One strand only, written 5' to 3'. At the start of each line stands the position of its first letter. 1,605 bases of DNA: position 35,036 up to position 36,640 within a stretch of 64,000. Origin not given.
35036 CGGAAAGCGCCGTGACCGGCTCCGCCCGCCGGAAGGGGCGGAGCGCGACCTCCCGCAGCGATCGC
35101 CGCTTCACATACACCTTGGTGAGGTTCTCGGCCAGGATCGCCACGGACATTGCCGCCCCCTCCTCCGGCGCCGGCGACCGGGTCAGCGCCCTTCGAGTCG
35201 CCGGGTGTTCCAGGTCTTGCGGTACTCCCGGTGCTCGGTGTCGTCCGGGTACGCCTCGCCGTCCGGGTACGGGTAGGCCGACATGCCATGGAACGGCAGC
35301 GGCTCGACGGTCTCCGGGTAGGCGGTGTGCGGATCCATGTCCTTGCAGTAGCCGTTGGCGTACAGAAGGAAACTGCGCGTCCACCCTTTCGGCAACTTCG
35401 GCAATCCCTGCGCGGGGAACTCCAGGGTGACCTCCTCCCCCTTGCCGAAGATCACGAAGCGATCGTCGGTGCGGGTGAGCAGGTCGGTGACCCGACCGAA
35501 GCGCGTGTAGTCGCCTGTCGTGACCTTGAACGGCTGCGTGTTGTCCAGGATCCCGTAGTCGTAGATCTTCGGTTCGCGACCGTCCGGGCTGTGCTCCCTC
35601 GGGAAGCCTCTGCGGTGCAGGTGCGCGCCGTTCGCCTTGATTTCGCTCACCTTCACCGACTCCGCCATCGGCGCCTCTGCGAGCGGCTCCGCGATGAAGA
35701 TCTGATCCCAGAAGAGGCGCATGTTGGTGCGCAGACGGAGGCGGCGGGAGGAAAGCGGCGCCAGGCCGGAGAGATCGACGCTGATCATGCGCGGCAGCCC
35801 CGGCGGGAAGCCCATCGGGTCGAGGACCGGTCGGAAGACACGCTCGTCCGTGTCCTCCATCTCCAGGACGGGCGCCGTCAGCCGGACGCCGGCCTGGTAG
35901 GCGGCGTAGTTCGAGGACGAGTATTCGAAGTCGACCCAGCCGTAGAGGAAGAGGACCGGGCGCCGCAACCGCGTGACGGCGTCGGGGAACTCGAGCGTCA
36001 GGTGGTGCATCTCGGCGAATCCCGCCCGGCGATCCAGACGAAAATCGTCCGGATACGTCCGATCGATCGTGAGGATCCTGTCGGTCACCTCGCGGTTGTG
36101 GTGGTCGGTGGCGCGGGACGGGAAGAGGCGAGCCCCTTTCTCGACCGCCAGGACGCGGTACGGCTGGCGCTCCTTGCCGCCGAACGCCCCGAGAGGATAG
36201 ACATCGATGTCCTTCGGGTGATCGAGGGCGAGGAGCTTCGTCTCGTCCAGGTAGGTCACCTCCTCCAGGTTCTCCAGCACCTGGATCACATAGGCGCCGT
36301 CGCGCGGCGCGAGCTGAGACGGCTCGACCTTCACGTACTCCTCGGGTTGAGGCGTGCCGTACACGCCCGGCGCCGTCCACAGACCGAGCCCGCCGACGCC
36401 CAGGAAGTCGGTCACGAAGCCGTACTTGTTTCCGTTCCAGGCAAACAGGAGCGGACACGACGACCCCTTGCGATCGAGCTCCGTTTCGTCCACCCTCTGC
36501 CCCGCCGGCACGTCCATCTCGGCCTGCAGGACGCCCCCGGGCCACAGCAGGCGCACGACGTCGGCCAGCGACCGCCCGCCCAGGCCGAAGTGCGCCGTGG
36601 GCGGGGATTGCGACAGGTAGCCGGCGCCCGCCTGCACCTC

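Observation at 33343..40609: Five-gene minus-strand cassette: Cys-rich small protein - amidohydrolase - TPR/FG-GAP/ASPIC lipoprotein - ABC ATPase - ABC-2 permease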

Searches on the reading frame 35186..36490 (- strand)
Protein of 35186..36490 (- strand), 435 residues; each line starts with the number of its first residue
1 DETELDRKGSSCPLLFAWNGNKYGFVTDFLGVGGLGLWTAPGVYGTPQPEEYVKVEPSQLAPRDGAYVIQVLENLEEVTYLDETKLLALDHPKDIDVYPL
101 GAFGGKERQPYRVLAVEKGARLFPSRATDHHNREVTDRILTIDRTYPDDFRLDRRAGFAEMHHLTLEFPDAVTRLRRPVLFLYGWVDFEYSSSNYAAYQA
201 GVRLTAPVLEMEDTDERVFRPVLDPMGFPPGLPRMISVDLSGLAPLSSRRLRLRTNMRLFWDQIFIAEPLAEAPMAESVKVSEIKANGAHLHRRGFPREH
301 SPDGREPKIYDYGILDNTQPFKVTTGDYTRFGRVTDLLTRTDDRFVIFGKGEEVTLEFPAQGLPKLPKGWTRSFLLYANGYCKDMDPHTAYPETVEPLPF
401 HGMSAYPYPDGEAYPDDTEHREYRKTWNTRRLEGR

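Call 43: find_homologous_proteins(query=window:35186-36490:-, max_evalue=0.00001)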
Query window:35186-36490:- (435 aa): 388 proteins with E <= 0.00001 among 8000 candidates; the best 120 are listed.
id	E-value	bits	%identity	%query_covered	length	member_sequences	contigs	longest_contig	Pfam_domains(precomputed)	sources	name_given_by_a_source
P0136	4.4e-216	736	72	100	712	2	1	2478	PF01839.30,PF13517.13,PF07593.19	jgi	jgi:hypothetical protein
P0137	1.3e-212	725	77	90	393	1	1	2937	-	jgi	-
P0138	1.9e-211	721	71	99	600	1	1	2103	PF01839.30,PF13517.13,PF07593.19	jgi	jgi:hypothetical protein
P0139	8.7e-211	719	70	100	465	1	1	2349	-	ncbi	ncbi:MAG: FG-GAP-like repeat-containing protein, partial [Candidatus Polarisedimenticolia bacterium]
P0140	3.9e-208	710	67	100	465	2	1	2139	-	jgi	jgi:hypothetical protein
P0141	4.4e-200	683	68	97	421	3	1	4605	-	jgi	jgi:hypothetical protein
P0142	4.8e-195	667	66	99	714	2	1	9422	PF01839.30,PF13517.13,PF07593.19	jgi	jgi:hypothetical protein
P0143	1.7e-187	642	64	99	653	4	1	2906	PF01839.30,PF13517.13,PF07593.19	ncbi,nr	ncbi:MAG TPA: CRTAC1 family protein, partial [Candidatus Polarisedimenticolia bacterium]|nr:CRTAC1 f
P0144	2.4e-181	622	66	93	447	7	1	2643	-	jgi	jgi:hypothetical protein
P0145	2.0e-157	543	83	63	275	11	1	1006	-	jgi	jgi:hypothetical protein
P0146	3.6e-157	542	55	100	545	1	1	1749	PF07593.19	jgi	jgi:hypothetical protein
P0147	2.0e-153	530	78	65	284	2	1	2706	-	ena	-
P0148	7.4e-130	452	67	67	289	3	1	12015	-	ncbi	ncbi:MAG: hypothetical protein V3U83_07490, partial [Acidobacteriota bacterium]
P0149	3.8e-127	443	48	99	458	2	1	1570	-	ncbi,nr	ncbi:MAG: cytochrome c biogenesis factor, partial [bacterium]|nr:cytochrome c biogenesis factor [bac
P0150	4.0e-127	443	49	99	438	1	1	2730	-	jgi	jgi:hypothetical protein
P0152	1.1e-123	432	49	99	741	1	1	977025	PF01839.30,PF13517.13,PF07593.19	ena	-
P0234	3.4e-106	374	44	99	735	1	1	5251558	PF01839.30,PF13517.13,PF07593.19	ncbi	ncbi:MAG: CRTAC1 family protein, partial [Phycisphaerales bacterium]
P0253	8.9e-104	366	42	99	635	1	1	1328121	PF07593.19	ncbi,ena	-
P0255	1.7e-103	365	44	99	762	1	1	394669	PF13517.13,PF07593.19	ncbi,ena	-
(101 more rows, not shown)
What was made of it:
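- Closest known: CRTAC1 / ASPIC-UnbV family proteins. Same: The long bacterial form with the same 435-aa C-terminal region occurs at 43-49% identity in MAGs labelled Planctomycetota, Pyrinomonadaceae, Verrucomicrobiae and Poribacteria (call 43).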

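Call 44: find_encoding_contigs(protein=P0152, flank=7000, max_places=1)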
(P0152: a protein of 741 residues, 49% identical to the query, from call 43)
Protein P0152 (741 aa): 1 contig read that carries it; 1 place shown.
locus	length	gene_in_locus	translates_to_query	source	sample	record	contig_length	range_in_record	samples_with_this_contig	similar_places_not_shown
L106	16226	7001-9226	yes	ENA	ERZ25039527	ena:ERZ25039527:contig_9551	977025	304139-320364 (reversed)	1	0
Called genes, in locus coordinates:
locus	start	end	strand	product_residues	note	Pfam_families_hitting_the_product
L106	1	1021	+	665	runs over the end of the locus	PF00795:CN_hydrolase, PF02540:NAD_synthase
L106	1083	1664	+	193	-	PF00293:NUDIX, PF19368:WHD_AraR (faint), PF21906:WHD_NrtR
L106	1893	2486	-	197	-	PF00578:AhpC-TSA, PF08534:Redoxin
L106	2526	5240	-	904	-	-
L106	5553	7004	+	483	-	PF24575:TPR_Slam (faint), PF00515:TPR_1 (faint), PF07719:TPR_2 (faint), PF13174:TPR_6 (faint), PF13181:TPR_8 (faint), PF13414:TPR_11 (faint), PF14559:TPR_19 (weak), PF13517:FG-GAP_3, +7 more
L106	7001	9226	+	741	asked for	PF01839:FG-GAP (faint), PF13517:FG-GAP_3, PF07593:UnbV_ASPIC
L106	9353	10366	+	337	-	PF00795:CN_hydrolase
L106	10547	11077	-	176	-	PF02472:ExbD (weak)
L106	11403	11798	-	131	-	PF06262:Zincin_1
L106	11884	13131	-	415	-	PF07394:DUF1501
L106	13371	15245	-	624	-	PF02366:PMT, PF13231:PMT_2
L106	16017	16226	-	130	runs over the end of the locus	-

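Call 45: find_encoding_contigs(protein=P0234, flank=7000, max_places=1)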
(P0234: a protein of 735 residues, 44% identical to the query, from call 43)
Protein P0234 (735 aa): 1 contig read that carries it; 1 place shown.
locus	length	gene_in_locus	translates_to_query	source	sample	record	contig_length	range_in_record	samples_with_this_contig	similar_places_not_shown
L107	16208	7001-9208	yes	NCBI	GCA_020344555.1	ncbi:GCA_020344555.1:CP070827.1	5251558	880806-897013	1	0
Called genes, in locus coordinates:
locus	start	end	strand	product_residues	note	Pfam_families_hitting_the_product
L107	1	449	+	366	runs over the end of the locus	PF00590:TP_methylase, PF02602:HEM4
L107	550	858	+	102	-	-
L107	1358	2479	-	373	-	-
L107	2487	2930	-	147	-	-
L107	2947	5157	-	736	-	-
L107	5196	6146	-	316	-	PF12705:PDDEXK_1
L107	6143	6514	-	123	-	PF13560:HTH_31, PF12844:HTH_19, PF13443:HTH_26 (weak), PF01381:HTH_3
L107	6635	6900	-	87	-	-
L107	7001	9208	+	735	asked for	PF01839:FG-GAP (faint), PF13517:FG-GAP_3, PF07593:UnbV_ASPIC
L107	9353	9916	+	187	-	PF04542:Sigma70_r2, PF08281:Sigma70_r4_2, PF04545:Sigma70_r4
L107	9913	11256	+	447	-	PF13490:zf-HC2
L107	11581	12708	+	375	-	PF01702:TGT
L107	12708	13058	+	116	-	PF02699:YajC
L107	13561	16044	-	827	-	-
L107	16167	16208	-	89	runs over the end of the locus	PF12728:HTH_17 (weak)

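Call 46: find_encoding_contigs(protein=P0253, flank=7000, max_places=1)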
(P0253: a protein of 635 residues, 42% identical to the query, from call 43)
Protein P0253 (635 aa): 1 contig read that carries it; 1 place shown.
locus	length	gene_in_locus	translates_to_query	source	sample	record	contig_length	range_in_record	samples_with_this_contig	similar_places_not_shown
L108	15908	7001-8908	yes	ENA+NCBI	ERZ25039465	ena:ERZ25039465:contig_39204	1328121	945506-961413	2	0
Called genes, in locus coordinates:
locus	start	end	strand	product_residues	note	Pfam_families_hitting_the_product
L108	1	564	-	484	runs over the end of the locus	PF19996:ivWA-helical_N, PF19997:ivWA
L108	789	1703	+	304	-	-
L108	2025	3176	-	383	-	PF02684:LpxB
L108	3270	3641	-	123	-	-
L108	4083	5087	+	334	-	PF00795:CN_hydrolase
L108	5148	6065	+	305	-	PF00515:TPR_1 (faint), PF07719:TPR_2 (faint), PF13181:TPR_8 (faint), PF13428:TPR_14 (faint), PF13432:TPR_16 (faint), PF14559:TPR_19 (faint), PF13414:TPR_11 (faint), PF23914:TPR_CcmH_CycH (weak), +2 more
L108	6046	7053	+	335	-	PF01839:FG-GAP (faint), PF13517:FG-GAP_3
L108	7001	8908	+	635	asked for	PF07593:UnbV_ASPIC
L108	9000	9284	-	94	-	-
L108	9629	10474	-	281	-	-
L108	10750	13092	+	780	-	PF08487:VIT, PF00092:VWA, PF13519:VWA_2, PF13768:VWA_3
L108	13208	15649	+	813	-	PF13757:VIT_2 (weak), PF08487:VIT, PF00092:VWA, PF13519:VWA_2, PF13768:VWA_3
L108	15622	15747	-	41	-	-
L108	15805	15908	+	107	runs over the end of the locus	-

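Call 47: find_encoding_contigs(protein=P0255, flank=7000, max_places=1)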
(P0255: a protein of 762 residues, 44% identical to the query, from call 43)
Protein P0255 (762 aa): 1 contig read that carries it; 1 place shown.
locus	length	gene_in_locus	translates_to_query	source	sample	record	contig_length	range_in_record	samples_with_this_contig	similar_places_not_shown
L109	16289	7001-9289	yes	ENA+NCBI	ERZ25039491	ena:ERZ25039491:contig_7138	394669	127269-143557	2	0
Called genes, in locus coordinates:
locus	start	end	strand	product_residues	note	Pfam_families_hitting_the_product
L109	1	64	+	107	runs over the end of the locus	PF00076:RRM_1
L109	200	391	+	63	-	-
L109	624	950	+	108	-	PF13231:PMT_2 (weak)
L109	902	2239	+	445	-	PF13231:PMT_2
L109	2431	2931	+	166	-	PF00227:Proteasome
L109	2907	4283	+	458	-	PF00493:MCM (faint), PF13191:AAA_16 (faint), PF00004:AAA (weak), PF07728:AAA_5 (faint), PF00004:AAA (weak), PF07724:AAA_2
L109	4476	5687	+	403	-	PF01042:Ribonuc_L-PSP (faint), PF21168:FkbO_Hyg5-like_N (weak)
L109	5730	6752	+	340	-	PF24575:TPR_Slam (faint), PF00515:TPR_1 (faint), PF07719:TPR_2 (faint), PF13174:TPR_6 (faint), PF13176:TPR_7 (faint), PF13181:TPR_8 (faint), PF13432:TPR_16 (weak), PF12895:ANAPC3 (weak), +6 more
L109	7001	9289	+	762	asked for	PF13517:FG-GAP_3 (weak), PF07593:UnbV_ASPIC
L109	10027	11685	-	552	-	PF12796:Ank_2 (weak), PF13606:Ank_3 (faint), PF13857:Ank_5 (faint), PF00023:Ank (weak), PF24521:Ank_KRIT1 (weak), PF12796:Ank_2, PF13637:Ank_4 (weak)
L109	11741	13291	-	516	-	PF13606:Ank_3 (faint), PF13637:Ank_4 (faint), PF24521:Ank_KRIT1 (faint), PF13857:Ank_5 (faint), PF12796:Ank_2 (weak), PF00023:Ank (weak), PF12796:Ank_2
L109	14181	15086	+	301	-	PF01408:GFO_IDH_MocA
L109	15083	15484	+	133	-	PF19051:GFO_IDH_MocA_C2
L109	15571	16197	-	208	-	-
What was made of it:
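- Closest known: CRTAC1 / ASPIC-UnbV family proteins. Different: The distant homologues I examined stand without those partners (calls 44-47).
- Distant homologues of the propeller protein stand alone (calls 44-47). Propeller homologues elsewhere lack any ABC partner (calls 44-47).
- Tried and rejected: I looked for it around four distant propeller homologues and found none (calls 44-47).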

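Call 75: search_protein_families(library=pfam, proteins=[window:35186-36490:-], max_evalue=1)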
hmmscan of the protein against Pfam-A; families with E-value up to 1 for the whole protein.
window:35186-36490:- (435 aa): 0 families

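Call 80: predict_structure(alignment_id=A5)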
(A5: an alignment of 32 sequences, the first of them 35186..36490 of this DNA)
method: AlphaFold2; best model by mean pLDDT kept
length: 435 residues; sequences in the alignment: 32
mean_pLDDT: 89.5   pTM: 0.89
mean pLDDT of the five models: 89.5, 86.6, 86.3, 86.2, 86.2
residues with pLDDT >= 90: 285; 70-90: 119; 50-70: 23; < 50: 8
segments of 3 or more residues with pLDDT < 50: 1-8
pLDDT, mean of each block of 10 residues (from residue 1): 39 90 89 78 86 93 97 89 97 96 67 95 97 93 78 87 96 97 86 91 91 92 82 85 95 92 96 96 97 88 78 80 90 98 95 97 95 96 90 93 91 96 97 81
secondary structure, 60 per line:
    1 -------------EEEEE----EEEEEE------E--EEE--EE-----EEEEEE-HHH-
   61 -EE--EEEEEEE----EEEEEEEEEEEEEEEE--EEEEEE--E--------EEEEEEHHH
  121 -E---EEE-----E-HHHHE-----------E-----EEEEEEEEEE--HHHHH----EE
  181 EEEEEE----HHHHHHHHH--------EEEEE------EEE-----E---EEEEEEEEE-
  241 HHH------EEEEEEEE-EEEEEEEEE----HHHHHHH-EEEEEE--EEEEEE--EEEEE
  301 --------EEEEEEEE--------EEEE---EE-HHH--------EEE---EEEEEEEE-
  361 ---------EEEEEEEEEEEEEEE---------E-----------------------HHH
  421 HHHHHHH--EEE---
elements in order: E14-18 E23-28 E38-40 E50-55 E66-72 E77-92 E95-100 E112-117 E126-128 H136-139 E158-167 H170-174 E179-186 H191-199 E208-212 E219-221 E231-239 E250-257 E259-267 H272-278 E280-285 E288-293 E296-300 E309-316 E325-328 E346-348 E352-359 E370-384 H418-427 E430-432
